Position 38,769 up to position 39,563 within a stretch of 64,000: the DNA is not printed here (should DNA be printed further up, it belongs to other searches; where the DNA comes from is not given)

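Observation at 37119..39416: Portal protein carries a C-terminal domain matching the inorganic pyrophosphatase signature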

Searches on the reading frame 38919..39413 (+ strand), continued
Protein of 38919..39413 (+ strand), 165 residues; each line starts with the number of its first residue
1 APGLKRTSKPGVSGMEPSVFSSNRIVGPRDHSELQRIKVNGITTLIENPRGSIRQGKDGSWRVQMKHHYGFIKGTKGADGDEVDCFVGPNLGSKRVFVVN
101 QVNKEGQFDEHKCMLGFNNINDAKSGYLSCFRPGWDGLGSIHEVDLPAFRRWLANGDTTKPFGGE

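Call 52: find_encoding_contigs(protein=P0045, flank=7000, max_places=2)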
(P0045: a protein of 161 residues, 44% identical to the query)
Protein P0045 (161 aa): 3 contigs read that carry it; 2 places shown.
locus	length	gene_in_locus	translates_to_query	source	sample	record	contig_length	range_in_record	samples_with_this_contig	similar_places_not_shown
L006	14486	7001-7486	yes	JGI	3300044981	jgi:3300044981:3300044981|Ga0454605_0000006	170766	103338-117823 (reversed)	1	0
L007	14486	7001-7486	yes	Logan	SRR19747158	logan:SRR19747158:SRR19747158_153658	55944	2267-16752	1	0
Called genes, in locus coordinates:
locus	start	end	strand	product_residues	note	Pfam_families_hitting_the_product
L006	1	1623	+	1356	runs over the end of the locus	-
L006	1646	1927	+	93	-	-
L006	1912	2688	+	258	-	-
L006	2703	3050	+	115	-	PF02036:SCP2 (weak)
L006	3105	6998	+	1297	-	-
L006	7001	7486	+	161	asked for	PF18823:InPase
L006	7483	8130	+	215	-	-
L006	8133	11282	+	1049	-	-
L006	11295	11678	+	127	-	-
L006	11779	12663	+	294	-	PF02511:Thy1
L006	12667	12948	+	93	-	-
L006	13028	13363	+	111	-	-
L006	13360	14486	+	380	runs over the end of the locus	-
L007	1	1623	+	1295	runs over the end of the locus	?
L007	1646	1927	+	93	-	-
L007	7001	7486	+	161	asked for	PF18823:InPase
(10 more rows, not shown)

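Call 54: search_protein_families(library=pfam, proteins=[P0136, P0124, P0127, P0132, P0134, P0135], max_evalue=0.001)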
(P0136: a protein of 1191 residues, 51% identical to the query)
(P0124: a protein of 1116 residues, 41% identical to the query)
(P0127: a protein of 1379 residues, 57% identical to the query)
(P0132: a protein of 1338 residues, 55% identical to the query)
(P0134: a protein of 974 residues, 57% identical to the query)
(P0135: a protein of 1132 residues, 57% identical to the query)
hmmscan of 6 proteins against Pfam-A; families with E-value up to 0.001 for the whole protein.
P0136 (1191 aa): 3 families
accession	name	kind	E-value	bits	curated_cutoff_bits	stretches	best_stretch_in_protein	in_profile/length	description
PF06381.16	Phage_portal_3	-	4.1e-83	279.5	33.8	1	121-469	1-354/357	Phage portal protein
PF18823.6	InPase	-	6.6e-47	159.2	26.8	1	633-758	10-135/135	Inorganic Pyrophosphatase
PF03496.20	ADPrib_exo_Tox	-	3e-17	63.1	23.4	1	1021-1184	14-187/196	ADP-ribosyltransferase exoenzyme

P0124 (1116 aa): 2 families
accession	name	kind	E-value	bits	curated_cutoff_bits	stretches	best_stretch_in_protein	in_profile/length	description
PF18823.6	InPase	-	8.1e-93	307.8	26.8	2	773-907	1-135/135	Inorganic Pyrophosphatase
PF21724.2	DUF6861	-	4.1e-06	26.8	28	1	148-199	31-82/194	Family of unknown function (DUF6861)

P0127 (1379 aa): 3 families
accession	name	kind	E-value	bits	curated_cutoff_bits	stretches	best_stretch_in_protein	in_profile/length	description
PF18823.6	InPase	-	1e-50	171.5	26.8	1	1027-1159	1-134/135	Inorganic Pyrophosphatase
PF18788.6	DarA_N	-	8.5e-41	139.1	27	1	57-179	2-122/122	Defence against restriction A N-terminal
PF18763.7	ddrB-ParB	-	5.4e-35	120.6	27.6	1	592-723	2-120/121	ddrB-like ParB superfamily domain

P0132 (1338 aa): 1 family
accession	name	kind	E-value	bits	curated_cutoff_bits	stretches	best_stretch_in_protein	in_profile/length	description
PF18823.6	InPase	-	9.2e-59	197.6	26.8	1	846-978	1-135/135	Inorganic Pyrophosphatase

P0134 (974 aa): 1 family
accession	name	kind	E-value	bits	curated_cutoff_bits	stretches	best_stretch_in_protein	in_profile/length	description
PF18823.6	InPase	-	2.2e-58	196.4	26.8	1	498-631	2-135/135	Inorganic Pyrophosphatase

P0135 (1132 aa): 3 families
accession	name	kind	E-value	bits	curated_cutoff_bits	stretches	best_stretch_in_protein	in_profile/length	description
PF18823.6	InPase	-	6.3e-51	172.2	26.8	1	570-701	2-134/135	Inorganic Pyrophosphatase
PF18788.6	DarA_N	-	3.2e-41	140.4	27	1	53-174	2-122/122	Defence against restriction A N-terminal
PF18789.6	DarA_C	-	1.4e-10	41.9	27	1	742-812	3-68/70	Defence against restriction A C-terminal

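Call 55: get_annotated_region(hit=H62, flank=2300)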
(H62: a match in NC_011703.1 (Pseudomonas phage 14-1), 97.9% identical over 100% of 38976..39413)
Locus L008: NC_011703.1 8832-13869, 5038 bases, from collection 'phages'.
description: Pseudomonas phage 14-1, complete genome.
organism: Pseudomonas phage 14-1 (NCBI taxid 581037)
taxonomy: Viruses; Duplodnaviria; Heunggongvirae; Uroviricota; Caudoviricetes; Pbunavirus; Pbunavirus pv141
host: -; source: -; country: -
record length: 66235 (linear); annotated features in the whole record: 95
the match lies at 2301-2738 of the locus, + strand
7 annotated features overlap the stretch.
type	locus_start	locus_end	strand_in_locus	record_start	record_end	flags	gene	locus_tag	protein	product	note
CDS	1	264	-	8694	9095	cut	-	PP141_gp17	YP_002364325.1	hypothetical protein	ORF16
regulatory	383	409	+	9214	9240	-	-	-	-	promoter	sigma 70-specific promoter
CDS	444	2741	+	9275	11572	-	-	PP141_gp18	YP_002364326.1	minor head protein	ORF17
CDS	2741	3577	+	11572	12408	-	-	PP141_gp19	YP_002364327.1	head morphogenesis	ORF18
CDS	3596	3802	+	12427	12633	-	-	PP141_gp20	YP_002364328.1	hypothetical protein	ORF19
CDS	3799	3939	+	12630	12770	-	-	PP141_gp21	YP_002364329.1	hypothetical protein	ORF20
CDS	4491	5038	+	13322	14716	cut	-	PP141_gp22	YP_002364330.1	head maturation protease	ORF21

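Call 56: get_annotated_region(hit=H61, flank=2300)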
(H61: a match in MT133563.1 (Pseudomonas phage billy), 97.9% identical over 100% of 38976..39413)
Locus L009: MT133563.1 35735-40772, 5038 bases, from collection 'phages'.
description: Pseudomonas phage billy, complete genome.
organism: Pseudomonas phage billy (NCBI taxid 2719835)
taxonomy: Viruses; Duplodnaviria; Heunggongvirae; Uroviricota; Caudoviricetes; Pbunavirus
host: Pseudomonas aeruginosa PAO1; source: wastewater; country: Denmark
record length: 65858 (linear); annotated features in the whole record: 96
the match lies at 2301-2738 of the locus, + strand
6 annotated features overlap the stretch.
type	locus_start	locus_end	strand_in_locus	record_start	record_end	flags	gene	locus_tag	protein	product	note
CDS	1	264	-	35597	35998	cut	-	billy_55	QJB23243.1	hypothetical protein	-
CDS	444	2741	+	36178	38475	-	-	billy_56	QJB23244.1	minor head protein-like protein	minor head protein-like protein [Burkholderia virus BcepF1]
CDS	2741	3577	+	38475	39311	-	-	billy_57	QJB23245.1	minor capsid protein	phage minor capsid protein [Escherichia phage ECML-117]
CDS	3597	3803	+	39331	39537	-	-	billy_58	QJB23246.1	hypothetical protein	PVOGs: VOG1914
CDS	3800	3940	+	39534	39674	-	-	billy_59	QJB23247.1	hypothetical protein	-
CDS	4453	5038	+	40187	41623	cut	-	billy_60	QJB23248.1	putative structural protein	PVOGs: VOG1915; putative structural protein [Pseudomonas phage vB_PaeM_CEB_DP1]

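Call 57: get_annotated_region(hit=H60, flank=2300)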
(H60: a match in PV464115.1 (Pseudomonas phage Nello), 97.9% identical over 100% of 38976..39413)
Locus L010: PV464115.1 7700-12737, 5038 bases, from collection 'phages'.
description: Pseudomonas phage Nello, complete genome.
organism: Pseudomonas phage Nello (NCBI taxid 3415610)
taxonomy: Viruses; Duplodnaviria; Heunggongvirae; Uroviricota; Caudoviricetes; Lindbergviridae; Pbunavirus
host: Pseudomonas aeruginosa; source: stagnant water; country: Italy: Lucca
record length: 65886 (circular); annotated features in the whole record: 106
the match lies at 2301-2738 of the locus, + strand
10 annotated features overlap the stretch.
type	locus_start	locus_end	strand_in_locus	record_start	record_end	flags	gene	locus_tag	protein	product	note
CDS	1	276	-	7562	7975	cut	-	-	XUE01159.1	hypothetical protein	gp19c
CDS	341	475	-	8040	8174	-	-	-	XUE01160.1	hypothetical protein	gp20c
CDS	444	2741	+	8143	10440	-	-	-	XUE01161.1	minor head protein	gp21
CDS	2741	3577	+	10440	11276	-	-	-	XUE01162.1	head morphogenesis protein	gp22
CDS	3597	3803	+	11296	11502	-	-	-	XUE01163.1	virion protein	gp23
CDS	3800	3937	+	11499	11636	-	-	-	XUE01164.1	hypothetical protein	gp24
CDS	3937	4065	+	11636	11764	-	-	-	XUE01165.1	hypothetical protein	gp25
CDS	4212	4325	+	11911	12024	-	-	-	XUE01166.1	hypothetical protein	gp26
CDS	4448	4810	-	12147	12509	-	-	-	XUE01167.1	hypothetical protein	gp27c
CDS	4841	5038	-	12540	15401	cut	-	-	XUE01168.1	capsid and scaffold protein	gp28c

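Call 58: get_annotated_region(hit=H53, flank=2300)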
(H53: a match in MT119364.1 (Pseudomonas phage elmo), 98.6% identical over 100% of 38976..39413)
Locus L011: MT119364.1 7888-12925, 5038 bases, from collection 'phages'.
description: Pseudomonas phage elmo, complete genome.
organism: Pseudomonas phage elmo (NCBI taxid 2719603)
taxonomy: Viruses; Duplodnaviria; Heunggongvirae; Uroviricota; Caudoviricetes; Pbunavirus
host: Pseudomonas aeruginosa PAO1; source: wastewater; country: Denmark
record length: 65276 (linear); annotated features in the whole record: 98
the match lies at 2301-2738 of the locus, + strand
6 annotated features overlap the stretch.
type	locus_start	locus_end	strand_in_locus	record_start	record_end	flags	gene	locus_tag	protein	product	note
CDS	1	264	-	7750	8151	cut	-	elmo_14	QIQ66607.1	hypothetical protein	-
CDS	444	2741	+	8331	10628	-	-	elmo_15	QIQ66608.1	minor head protein-like protein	minor head protein-like protein [Burkholderia virus BcepF1]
CDS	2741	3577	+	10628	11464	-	-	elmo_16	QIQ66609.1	minor capsid protein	phage minor capsid protein [Escherichia phage ECML-117]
CDS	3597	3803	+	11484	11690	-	-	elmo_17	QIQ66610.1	hypothetical protein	PVOGs: VOG1914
CDS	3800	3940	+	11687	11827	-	-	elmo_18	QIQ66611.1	hypothetical protein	-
CDS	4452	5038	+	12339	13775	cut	-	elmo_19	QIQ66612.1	putative structural protein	PVOGs: VOG1915; putative structural protein [Pseudomonas phage vB_PaeM_CEB_DP1]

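Call 72: fold_search(model_id=the predicted structure, library=viral)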
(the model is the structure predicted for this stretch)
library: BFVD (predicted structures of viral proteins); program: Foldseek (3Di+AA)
matches with E <= 10: 712; with E <= 0.001: 23
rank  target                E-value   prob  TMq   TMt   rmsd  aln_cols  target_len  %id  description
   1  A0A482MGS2            9.1e-19  1.00  0.88  0.18   4.2       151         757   46  Portal protein [Serratia phage MTx]
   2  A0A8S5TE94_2          2.0e-17  1.00  0.84  0.11   3.0       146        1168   44  Type I restriction enzyme [Podoviridae sp. ctzXp5]
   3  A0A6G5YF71            1.8e-16  1.00  0.79  0.13   3.7       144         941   40  (no name in the UniProt tables at hand)
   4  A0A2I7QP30            3.4e-16  1.00  0.82  0.34   1.6       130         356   47  (no name in the UniProt tables at hand)
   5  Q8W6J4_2              3.8e-16  1.00  0.84  0.12   3.9       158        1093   39  (no name in the UniProt tables at hand)
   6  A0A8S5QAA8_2          9.8e-16  1.00  0.83  0.09   1.8       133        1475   43  Type I restriction enzyme [Podoviridae sp. ctsfx1]
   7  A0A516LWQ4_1          1.5e-15  1.00  0.84  0.13   3.0       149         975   38  (no name in the UniProt tables at hand)
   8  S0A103                2.0e-15  1.00  0.82  0.19   3.2       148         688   42  Putative tail protein [Cellulophaga phage phi13:1]
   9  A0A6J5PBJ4            6.7e-15  1.00  0.81  0.43   4.0       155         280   37  Inorganic pyrophosphatase domain-containing protein [uncultured Caudovirales phage]
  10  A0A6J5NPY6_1          1.4e-14  1.00  0.84  0.12   3.8       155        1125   37  Uncharacterized protein [uncultured Caudovirales phage]
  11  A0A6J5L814            7.2e-14  1.00  0.76  0.26   1.9       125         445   38  Inorganic pyrophosphatase domain-containing protein [uncultured Caudovirales phage]
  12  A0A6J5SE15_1          8.2e-14  1.00  0.85  0.09   1.9       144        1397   36  Helicase/UvrB, N-terminal [uncultured Caudovirales phage]
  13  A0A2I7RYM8            2.1e-13  1.00  0.78  0.64   1.7       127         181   39  (no name in the UniProt tables at hand)
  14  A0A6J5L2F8            3.7e-12  1.00  0.76  0.27   3.0       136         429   32  Inorganic pyrophosphatase domain-containing protein [uncultured Caudovirales phage]
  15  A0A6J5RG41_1          5.3e-12  1.00  0.76  0.15   3.1       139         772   33  Inorganic pyrophosphatase domain-containing protein [uncultured Caudovirales phage]
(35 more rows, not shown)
